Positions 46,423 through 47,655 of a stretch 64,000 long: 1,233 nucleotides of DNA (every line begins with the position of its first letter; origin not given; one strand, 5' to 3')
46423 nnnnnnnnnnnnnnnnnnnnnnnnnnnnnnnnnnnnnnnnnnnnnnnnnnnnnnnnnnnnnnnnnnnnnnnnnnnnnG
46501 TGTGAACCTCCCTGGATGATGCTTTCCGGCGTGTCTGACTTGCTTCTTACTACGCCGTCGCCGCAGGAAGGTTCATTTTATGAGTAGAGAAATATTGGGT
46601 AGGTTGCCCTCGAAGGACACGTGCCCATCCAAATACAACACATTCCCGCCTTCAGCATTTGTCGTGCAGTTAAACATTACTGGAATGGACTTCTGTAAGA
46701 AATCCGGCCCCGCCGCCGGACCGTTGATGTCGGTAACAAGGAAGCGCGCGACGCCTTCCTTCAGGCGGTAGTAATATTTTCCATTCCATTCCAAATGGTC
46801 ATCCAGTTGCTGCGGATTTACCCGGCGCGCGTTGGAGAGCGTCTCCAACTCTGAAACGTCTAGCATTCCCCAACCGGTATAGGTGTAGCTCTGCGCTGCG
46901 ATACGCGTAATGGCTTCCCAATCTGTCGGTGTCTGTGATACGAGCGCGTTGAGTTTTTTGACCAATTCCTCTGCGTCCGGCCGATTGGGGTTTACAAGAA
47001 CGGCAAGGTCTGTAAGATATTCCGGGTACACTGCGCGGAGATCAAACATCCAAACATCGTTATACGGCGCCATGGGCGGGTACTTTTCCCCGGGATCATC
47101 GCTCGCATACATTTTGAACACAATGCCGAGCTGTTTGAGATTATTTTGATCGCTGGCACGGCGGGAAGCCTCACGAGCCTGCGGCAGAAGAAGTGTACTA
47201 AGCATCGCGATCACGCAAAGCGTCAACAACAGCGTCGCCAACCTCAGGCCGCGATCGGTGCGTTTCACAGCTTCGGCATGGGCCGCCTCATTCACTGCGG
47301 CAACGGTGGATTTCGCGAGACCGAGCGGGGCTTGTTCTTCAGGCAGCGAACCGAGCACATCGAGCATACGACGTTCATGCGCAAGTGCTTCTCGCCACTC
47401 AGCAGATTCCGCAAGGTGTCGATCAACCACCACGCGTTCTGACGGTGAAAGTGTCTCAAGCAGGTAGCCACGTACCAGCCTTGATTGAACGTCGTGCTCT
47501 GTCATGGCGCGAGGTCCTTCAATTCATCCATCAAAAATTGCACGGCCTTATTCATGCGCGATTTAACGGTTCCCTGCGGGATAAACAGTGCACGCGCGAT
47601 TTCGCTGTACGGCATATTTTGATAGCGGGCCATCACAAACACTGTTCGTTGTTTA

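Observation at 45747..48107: ECF sigma / anti-sigma pair in which the anti-sigma ectodomain is a DUF1559 (H-X9-DG) module, plus a leaderless DUF1559 paralog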

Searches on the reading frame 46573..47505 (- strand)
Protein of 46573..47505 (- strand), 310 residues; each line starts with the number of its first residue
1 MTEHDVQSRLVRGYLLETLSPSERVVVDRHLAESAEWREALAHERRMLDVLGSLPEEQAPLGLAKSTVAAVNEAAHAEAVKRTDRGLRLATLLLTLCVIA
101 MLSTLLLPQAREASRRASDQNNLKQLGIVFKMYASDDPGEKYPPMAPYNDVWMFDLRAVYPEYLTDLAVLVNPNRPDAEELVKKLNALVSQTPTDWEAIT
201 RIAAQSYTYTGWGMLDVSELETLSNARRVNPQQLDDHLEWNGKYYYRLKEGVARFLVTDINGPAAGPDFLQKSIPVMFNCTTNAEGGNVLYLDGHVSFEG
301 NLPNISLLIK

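Call 3: search_protein_families(library=pfam, proteins=[window:46573-47505:-], max_evalue=1)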
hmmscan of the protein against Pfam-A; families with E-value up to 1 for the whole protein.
window:46573-47505:- (310 aa): 4 families
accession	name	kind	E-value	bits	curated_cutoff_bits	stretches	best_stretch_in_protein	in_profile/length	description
PF07596.16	SBP_bac_10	-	1.7e-05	25.4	23.3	1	109-136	2-29/268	Protein of unknown function (DUF1559)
PF13490.11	zf-HC2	-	0.0077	16.8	22.2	1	13-35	10-32/35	Putative zinc-finger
PF00607.25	Gag_p24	-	0.05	14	24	1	158-231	4-81/128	gag protein p24 N-terminal domain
PF02755.20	RPEL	-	0.15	12.3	23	1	174-184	8-18/24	RPEL repeat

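Call 4: search_protein_families(library=ncbifam, proteins=[window:46573-47505:-], max_evalue=1)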
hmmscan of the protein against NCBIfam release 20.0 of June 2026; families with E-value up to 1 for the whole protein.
window:46573-47505:- (310 aa): 3 families
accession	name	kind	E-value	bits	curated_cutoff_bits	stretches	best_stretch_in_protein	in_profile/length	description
NF052375.1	antisigma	equivalog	7.5e-07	29.4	100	1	11-118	2-112/217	anti-sigma factor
TIGR04294.2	pre_pil_HX9DG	domain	0.0094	15.8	19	1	286-298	8-20/22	H-X9-DG-CTERM domain-containing protein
NF010501.0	PRK13920.1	subfamily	0.047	13.3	225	1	10-111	7-111/213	putative anti-sigmaE protein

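Call 7: find_homologous_proteins(query=window:46573-47505:-, max_evalue=0.001)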
Query window:46573-47505:- (310 aa): 2981 proteins with E <= 0.001 among 8000 candidates; the best 120 are listed.
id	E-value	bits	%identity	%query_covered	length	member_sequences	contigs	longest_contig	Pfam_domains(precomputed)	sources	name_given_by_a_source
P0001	7.2e-204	694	100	100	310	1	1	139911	PF07596.17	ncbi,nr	ncbi:MAG: DUF1559 domain-containing protein [Candidatus Hydrogenedentes bacterium]|nr:DUF1559 domain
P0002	8.2e-190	648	93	100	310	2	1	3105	PF07596.17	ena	-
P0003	3.4e-119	416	62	99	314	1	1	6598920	-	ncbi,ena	-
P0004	1.5e-116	407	60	99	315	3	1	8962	PF07596.17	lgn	-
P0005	3.5e-84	301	51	93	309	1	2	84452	PF07596.17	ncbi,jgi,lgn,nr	ncbi:MAG: DUF1559 domain-containing protein [Candidatus Hydrogenedentes bacterium]|nr:DUF1559 domain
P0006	4.3e-76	274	48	96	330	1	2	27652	PF07596.17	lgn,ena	-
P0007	4.7e-76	274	60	66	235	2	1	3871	PF07596.17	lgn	-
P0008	1.0e-75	273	48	96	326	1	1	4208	PF07596.17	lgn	-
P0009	7.9e-75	270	48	96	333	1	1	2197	PF07596.17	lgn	-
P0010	2.8e-72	262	45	93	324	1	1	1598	PF07596.17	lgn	-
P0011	6.8e-72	260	46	95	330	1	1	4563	PF07596.17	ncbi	-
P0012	1.6e-70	256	44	92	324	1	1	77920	PF07596.17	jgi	jgi:hypothetical protein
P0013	8.5e-70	254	47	95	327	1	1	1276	-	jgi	-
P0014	1.1e-69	253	45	93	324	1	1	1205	PF07596.17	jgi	jgi:prepilin-type processing-associated H-X9-DG protein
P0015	2.1e-68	249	45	94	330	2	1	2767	-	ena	-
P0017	7.3e-67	244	46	95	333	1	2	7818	PF07596.17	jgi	-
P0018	4.3e-66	241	46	88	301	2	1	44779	PF07596.17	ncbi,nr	ncbi:MAG: DUF1559 domain-containing protein, partial [Candidatus Hydrogenedentes bacterium]|nr:DUF15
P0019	6.0e-65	238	42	95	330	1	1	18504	PF07596.17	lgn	-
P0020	9.4e-65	237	43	96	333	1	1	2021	PF07596.17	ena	-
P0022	1.2e-64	237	44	93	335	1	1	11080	PF07596.17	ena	-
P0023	1.5e-63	233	44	94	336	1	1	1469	PF13490.12,PF07596.17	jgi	jgi:prepilin-type processing-associated H-X9-DG protein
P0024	1.6e-63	233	44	94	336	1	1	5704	PF13490.12,PF07596.17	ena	-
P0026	1.1e-61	227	43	93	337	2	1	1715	PF13490.12,PF07596.17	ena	-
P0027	2.9e-59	219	40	97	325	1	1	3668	PF07596.17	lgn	-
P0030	3.5e-58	215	41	96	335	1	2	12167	PF13490.12,PF07596.17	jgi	jgi:prepilin-type processing-associated H-X9-DG protein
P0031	8.8e-58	214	41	94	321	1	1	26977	-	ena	-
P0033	4.0e-56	209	40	95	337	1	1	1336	PF13490.12,PF07596.17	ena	-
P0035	3.4e-55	206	38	96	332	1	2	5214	PF13490.12,PF07596.17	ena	-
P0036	3.5e-52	196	40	96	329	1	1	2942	PF07596.17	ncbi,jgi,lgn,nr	ncbi:MAG: DUF1559 domain-containing protein [Candidatus Hydrogenedentes bacterium]|nr:DUF1559 domain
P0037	7.4e-52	195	39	95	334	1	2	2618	PF13490.12,PF07596.17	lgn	-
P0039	1.1e-50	191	34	94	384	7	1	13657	PF13490.12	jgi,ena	-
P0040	1.9e-50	190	39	96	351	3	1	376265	PF13490.12,PF07596.17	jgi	jgi:prepilin-type processing-associated H-X9-DG protein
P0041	1.6e-48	184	38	95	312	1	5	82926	PF07596.17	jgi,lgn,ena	jgi:prepilin-type processing-associated H-X9-DG protein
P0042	2.1e-47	180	40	93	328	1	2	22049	PF13490.12,PF07596.17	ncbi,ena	-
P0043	2.0e-45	174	37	95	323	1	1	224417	PF07596.17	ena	-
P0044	3.0e-44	170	45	61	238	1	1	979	PF07596.17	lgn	-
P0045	7.4e-40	155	43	65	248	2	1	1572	PF07596.17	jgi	-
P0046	8.9e-39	152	38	96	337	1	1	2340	PF07596.17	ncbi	-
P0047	1.9e-36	144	42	67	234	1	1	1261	PF07596.17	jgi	jgi:prepilin-type processing-associated H-X9-DG protein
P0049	1.6e-33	135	33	58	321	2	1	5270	PF07963.18,PF07596.17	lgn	-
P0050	5.1e-33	133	38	58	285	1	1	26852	PF07963.18,PF07596.17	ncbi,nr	ncbi:MAG: DUF1559 domain-containing protein [bacterium]|nr:DUF1559 domain-containing protein [bacter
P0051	9.9e-32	129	35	57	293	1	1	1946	PF07963.18,PF07596.17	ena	-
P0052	1.2e-31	128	34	58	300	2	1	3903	PF07963.18,PF07596.17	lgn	-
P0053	2.6e-31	127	36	57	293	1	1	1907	PF07963.18,PF07596.17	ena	-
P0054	3.4e-31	127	32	57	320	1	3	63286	PF07963.18,PF07596.17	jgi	jgi:prepilin-type N-terminal cleavage/methylation domain-containing protein/prepilin-type processing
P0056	4.5e-31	126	31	58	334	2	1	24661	PF07963.18,PF07596.17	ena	-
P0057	6.1e-31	126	32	61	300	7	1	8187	PF07963.18,PF07596.17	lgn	-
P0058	1.1e-30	125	34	58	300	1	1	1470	PF07963.18,PF07596.17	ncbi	-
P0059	1.2e-30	125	56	20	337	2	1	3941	PF07963.18,PF07596.17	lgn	-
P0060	1.4e-30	125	33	59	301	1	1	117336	PF07963.18,PF07596.17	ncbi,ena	-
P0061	1.8e-30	124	31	58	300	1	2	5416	PF07963.18,PF07596.17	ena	-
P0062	2.0e-30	124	35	58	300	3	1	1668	PF07963.18,PF07596.17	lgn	-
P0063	2.6e-30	124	36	70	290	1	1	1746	PF07963.18,PF07596.17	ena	-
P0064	2.9e-30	124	34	57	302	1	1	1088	PF07963.18,PF07596.17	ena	-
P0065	4.0e-30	123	32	60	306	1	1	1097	PF07963.18,PF07596.17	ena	-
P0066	5.6e-30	123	33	68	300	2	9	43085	PF07963.18,PF07596.17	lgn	-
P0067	7.5e-30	122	33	59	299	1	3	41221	PF07963.18,PF07596.17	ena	-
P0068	8.3e-30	122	37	70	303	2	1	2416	PF07963.18,PF07596.17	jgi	jgi:prepilin-type N-terminal cleavage/methylation domain-containing protein/prepilin-type processing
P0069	1.2e-29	122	35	58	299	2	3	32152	PF07963.18,PF07596.17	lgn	-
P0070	1.3e-29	122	34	58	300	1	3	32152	PF07963.18,PF07596.17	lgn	-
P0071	1.6e-29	121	35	57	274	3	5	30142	PF07963.18,PF07596.17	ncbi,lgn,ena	-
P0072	1.8e-29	121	35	57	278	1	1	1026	PF07963.18,PF07596.17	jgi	-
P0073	2.0e-29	121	32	58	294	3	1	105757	PF07963.18,PF07596.17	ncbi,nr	ncbi:MAG: DUF1559 domain-containing protein [Candidatus Hydrogenedentes bacterium]|nr:DUF1559 domain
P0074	2.0e-29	121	33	58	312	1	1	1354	PF07963.18,PF07596.17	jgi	-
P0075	2.5e-29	121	35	57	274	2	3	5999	PF07963.18,PF07596.17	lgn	-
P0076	3.2e-29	120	33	63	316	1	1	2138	PF07963.18,PF07596.17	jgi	-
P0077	3.4e-29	120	31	59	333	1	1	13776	PF07963.18,PF07596.17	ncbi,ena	-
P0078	3.6e-29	120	39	68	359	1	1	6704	PF07596.17,PF13828.12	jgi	-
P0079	3.7e-29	120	35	58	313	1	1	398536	PF07963.18,PF07596.17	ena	-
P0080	3.8e-29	120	35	58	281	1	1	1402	PF07963.18,PF07596.17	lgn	-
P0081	3.8e-29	120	33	59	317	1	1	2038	PF07963.18,PF07596.17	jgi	jgi:prepilin-type N-terminal cleavage/methylation domain-containing protein/prepilin-type processing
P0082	4.0e-29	120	33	70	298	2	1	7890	PF07963.18,PF07596.17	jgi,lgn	jgi:prepilin-type N-terminal cleavage/methylation domain-containing protein/prepilin-type processing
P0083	5.4e-29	120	29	59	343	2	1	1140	PF07963.18,PF07596.17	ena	-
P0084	5.5e-29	120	32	59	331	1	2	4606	PF07963.18,PF07596.17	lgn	-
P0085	6.3e-29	119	35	58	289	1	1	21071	PF07963.18,PF07596.17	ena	-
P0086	6.5e-29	119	32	57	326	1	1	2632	PF07963.18,PF07596.17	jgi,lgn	jgi:prepilin-type N-terminal cleavage/methylation domain-containing protein/prepilin-type processing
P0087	6.6e-29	119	52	21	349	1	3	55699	PF07963.18,PF07596.17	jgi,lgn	jgi:prepilin-type N-terminal cleavage/methylation domain-containing protein/prepilin-type processing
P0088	6.9e-29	119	37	58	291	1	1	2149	PF07963.18,PF07596.17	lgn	-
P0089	7.9e-29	119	27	58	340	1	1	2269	PF07963.18,PF07596.17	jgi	-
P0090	8.8e-29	119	33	58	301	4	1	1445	PF07963.18,PF07596.17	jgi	jgi:prepilin-type N-terminal cleavage/methylation domain-containing protein/prepilin-type processing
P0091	9.1e-29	119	36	58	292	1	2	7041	PF07963.18,PF07596.17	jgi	-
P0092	9.4e-29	119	37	58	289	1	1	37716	PF07963.18,PF07596.17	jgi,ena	-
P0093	9.7e-29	119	32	58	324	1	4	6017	PF07963.18,PF07596.17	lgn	-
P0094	9.7e-29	119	35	60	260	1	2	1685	PF07963.18,PF07596.17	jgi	-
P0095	9.9e-29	119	34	61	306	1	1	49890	PF07963.18,PF07596.17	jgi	jgi:prepilin-type N-terminal cleavage/methylation domain-containing protein/prepilin-type processing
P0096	1.0e-28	119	33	59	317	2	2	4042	PF07963.18,PF07596.17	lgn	-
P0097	1.0e-28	119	33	57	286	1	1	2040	PF07963.18,PF07596.17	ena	-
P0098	1.1e-28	119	31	57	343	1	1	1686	PF07963.18,PF07596.17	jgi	jgi:prepilin-type N-terminal cleavage/methylation domain-containing protein/prepilin-type processing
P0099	1.2e-28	119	35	71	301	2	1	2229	PF07963.18,PF07596.17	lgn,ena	-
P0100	1.2e-28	119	34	57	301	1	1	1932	PF07963.18,PF07596.17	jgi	jgi:prepilin-type N-terminal cleavage/methylation domain-containing protein/prepilin-type processing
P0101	1.2e-28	118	32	60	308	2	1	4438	PF07963.18,PF07596.17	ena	-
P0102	1.2e-28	118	37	58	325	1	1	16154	PF07963.18,PF07596.17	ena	-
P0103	1.3e-28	118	35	61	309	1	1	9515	PF07963.18,PF07596.17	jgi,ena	-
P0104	1.4e-28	118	37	30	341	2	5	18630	PF07963.18,PF07596.17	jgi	jgi:prepilin-type N-terminal cleavage/methylation domain-containing protein/prepilin-type processing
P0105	1.4e-28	118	31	58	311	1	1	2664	PF07963.18,PF07596.17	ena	-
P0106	1.5e-28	118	31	61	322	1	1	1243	PF07963.18,PF07596.17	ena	-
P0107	1.5e-28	118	34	59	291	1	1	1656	PF07963.18,PF07596.17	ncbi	-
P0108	1.5e-28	118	32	61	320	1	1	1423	PF07963.18,PF07596.17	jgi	jgi:prepilin-type N-terminal cleavage/methylation domain-containing protein/prepilin-type processing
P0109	1.6e-28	118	31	57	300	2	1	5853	PF07963.18,PF07596.17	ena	-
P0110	1.6e-28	118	33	59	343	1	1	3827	PF07963.18,PF07596.17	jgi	jgi:prepilin-type N-terminal cleavage/methylation domain-containing protein/prepilin-type processing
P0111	1.7e-28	118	35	59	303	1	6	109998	PF07963.18,PF07596.17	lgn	-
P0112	1.8e-28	118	35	58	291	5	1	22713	PF07963.18,PF07596.17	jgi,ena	-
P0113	1.9e-28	118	33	57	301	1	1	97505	PF07963.18,PF07596.17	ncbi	-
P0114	2.0e-28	118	32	57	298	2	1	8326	PF07963.18,PF07596.17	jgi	-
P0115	2.0e-28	118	35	61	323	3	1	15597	PF07963.18,PF07596.17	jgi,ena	-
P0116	2.0e-28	118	31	58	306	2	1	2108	PF07963.18,PF07596.17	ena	-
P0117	2.1e-28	118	34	58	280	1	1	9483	PF07963.18,PF07596.17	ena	-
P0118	2.1e-28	118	31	57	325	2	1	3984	PF07963.18,PF07596.17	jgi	jgi:prepilin-type N-terminal cleavage/methylation domain-containing protein/prepilin-type processing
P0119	2.2e-28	118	34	81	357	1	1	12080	PF07596.17,PF13828.12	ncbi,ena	-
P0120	2.2e-28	118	32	58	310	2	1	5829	PF07963.18,PF07596.17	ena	-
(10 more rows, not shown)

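Call 10: find_encoding_contigs(protein=P0003, flank=5000, max_places=2)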
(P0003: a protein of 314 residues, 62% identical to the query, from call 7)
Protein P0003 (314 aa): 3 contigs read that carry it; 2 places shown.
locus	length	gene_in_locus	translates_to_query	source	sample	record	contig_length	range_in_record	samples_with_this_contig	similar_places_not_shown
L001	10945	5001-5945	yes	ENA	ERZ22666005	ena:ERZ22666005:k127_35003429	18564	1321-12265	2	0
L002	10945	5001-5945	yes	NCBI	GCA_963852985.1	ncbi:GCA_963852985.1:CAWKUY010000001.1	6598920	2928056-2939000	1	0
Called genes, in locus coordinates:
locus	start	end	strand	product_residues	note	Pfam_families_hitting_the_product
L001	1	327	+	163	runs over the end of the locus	-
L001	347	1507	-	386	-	-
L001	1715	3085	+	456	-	PF01266:DAO (weak), PF01593:Amino_oxidase, PF13450:NAD_binding_8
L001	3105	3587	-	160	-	PF08327:AHSA1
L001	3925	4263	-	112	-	PF01022:HTH_5, PF12840:HTH_20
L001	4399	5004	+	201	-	PF04542:Sigma70_r2, PF08281:Sigma70_r4_2, PF04545:Sigma70_r4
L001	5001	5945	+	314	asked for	-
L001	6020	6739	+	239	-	-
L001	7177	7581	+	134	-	-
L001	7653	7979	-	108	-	-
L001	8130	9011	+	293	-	PF01790:LGT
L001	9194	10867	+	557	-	PF06505:XylR_N, PF00158:Sigma54_activat, PF14532:Sigma54_activ_2, PF00004:AAA (weak), PF07724:AAA_2 (weak), PF07728:AAA_5, PF25601:AAA_lid_14, PF02954:HTH_8, +1 more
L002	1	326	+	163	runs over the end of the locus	-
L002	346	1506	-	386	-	-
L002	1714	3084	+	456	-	PF01266:DAO (weak), PF01593:Amino_oxidase, PF13450:NAD_binding_8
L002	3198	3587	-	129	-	PF08327:AHSA1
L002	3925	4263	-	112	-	PF01022:HTH_5, PF12840:HTH_20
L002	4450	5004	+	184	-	PF04542:Sigma70_r2, PF08281:Sigma70_r4_2, PF04545:Sigma70_r4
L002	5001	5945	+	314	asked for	-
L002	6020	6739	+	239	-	-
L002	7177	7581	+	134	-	-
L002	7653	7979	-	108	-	-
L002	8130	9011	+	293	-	PF01790:LGT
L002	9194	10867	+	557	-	PF06505:XylR_N, PF00158:Sigma54_activat, PF14532:Sigma54_activ_2, PF00004:AAA (weak), PF07724:AAA_2 (weak), PF07728:AAA_5, PF25601:AAA_lid_14, PF02954:HTH_8, +1 more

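Call 11: find_encoding_contigs(protein=P0040, flank=5000, max_places=2)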
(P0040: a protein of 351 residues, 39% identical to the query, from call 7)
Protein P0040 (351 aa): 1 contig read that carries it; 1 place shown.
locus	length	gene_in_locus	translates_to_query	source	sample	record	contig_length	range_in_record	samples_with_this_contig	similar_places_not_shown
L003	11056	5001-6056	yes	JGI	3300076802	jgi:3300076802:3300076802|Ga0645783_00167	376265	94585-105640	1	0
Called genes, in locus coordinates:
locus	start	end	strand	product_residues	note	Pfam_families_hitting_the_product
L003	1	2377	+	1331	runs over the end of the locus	PF17132:Glyco_hydro_106, PF02837:Glyco_hydro_2_N (faint), PF08531:Bac_rhamnosid_N (faint), PF17132:Glyco_hydro_106, PF22666:Glyco_hydro_2_N2 (weak)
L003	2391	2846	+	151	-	-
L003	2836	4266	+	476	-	PF00884:Sulfatase, PF01663:Phosphodiest, PF16347:SGSH_C (weak)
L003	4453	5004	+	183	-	PF04542:Sigma70_r2, PF08281:Sigma70_r4_2, PF04545:Sigma70_r4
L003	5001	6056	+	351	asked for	PF13490:zf-HC2 (weak), PF07596:SBP_bac_10 (weak)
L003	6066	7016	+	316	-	-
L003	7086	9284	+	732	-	-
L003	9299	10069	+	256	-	PF07596:SBP_bac_10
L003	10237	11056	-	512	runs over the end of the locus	PF09903:DUF2130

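Call 12: find_encoding_contigs(protein=P0043, flank=5000, max_places=2)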
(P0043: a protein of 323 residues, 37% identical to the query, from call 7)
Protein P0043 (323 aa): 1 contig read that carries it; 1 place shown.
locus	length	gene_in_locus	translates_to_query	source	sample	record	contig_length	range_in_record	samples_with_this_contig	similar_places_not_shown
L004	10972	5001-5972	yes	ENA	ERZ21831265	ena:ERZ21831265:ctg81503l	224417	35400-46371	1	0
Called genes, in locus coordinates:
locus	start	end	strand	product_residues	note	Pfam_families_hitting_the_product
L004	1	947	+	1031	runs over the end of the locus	PF23952:LRR_EndoS (faint), PF12799:LRR_4 (weak), PF14580:LRR_9 (weak), PF23211:LRR_LRWD1 (weak), PF12799:LRR_4 (weak), PF13855:LRR_8 (weak), PF23211:LRR_LRWD1 (weak), PF12799:LRR_4, +2 more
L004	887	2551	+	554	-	-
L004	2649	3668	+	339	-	PF07963:N_methyl, PF07596:SBP_bac_10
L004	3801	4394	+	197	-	PF00440:TetR_N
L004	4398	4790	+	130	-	PF04542:Sigma70_r2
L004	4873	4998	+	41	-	PF04545:Sigma70_r4, PF08281:Sigma70_r4_2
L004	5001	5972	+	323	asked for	PF07596:SBP_bac_10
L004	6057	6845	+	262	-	-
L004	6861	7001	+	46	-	-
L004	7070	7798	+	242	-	PF07596:SBP_bac_10 (faint)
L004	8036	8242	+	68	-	-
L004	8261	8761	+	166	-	-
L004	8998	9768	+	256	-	-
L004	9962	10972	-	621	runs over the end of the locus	PF00884:Sulfatase, PF01663:Phosphodiest (faint)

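Call 13: find_encoding_contigs(protein=P0001, flank=10000, max_places=2)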
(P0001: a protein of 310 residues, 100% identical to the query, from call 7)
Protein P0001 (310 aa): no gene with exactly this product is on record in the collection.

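Call 17: find_encoding_contigs(protein=P0005, flank=5000, max_places=2)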
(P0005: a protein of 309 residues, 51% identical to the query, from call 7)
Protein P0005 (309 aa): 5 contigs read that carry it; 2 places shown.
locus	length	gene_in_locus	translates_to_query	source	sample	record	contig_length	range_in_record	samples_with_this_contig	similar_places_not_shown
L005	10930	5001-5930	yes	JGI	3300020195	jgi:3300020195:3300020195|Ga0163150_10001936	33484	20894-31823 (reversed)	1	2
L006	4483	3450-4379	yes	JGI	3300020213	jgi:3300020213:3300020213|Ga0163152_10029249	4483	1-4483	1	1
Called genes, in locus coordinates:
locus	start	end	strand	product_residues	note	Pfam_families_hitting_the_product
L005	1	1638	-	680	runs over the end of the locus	PF03030:H_PPase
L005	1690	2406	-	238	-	PF14622:Ribonucleas_3_3, PF00636:Ribonuclease_3, PF00035:dsrm, PF14709:DND1_DSRM (weak)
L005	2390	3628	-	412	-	PF00109:ketoacyl-synt, PF02801:Ketoacyl-synt_C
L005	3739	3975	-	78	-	PF00550:PP-binding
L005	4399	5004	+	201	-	PF04542:Sigma70_r2, PF04545:Sigma70_r4, PF08281:Sigma70_r4_2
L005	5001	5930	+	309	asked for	PF07596:SBP_bac_10 (weak)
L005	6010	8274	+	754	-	-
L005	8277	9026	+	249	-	PF07596:SBP_bac_10 (weak)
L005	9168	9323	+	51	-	-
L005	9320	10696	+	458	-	PF01408:GFO_IDH_MocA, PF19051:GFO_IDH_MocA_C2, PF22725:GFO_IDH_MocA_C3 (faint)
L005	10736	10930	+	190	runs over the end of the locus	PF03692:CxxCxxCC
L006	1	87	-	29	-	?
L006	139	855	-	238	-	PF14622:Ribonucleas_3_3, PF00636:Ribonuclease_3, PF00035:dsrm, PF14709:DND1_DSRM (weak)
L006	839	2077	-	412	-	PF00109:ketoacyl-synt, PF02801:Ketoacyl-synt_C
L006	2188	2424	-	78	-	PF00550:PP-binding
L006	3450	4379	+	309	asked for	PF07596:SBP_bac_10 (weak)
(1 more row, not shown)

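Call 18: find_encoding_contigs(protein=P0012, flank=5000, max_places=2)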
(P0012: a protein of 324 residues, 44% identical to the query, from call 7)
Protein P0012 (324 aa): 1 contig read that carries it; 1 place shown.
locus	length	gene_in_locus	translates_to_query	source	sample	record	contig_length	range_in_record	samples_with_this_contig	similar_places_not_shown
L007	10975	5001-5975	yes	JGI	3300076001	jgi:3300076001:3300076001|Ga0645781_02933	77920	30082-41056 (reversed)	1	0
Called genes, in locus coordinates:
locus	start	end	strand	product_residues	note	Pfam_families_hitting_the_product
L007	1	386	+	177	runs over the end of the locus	-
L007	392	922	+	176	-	-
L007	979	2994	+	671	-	PF07635:PSCyt1 (weak), PF07626:PSD3, PF07637:PSD5, PF07631:PSD4, PF07627:PSCyt3, PF07624:PSD2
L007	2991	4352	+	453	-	PF07586:HXXSHH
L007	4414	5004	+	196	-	PF04542:Sigma70_r2, PF08281:Sigma70_r4_2, PF04545:Sigma70_r4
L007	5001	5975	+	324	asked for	PF07596:SBP_bac_10 (weak)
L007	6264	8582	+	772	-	-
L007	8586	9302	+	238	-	PF07596:SBP_bac_10 (weak)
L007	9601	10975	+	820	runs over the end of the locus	PF24861:SUS_N, PF24862:SUS_EPBD, PF00862:GT-B_Sucrose_synth, PF00534:Glycos_transf_1, PF13692:Glyco_trans_1_4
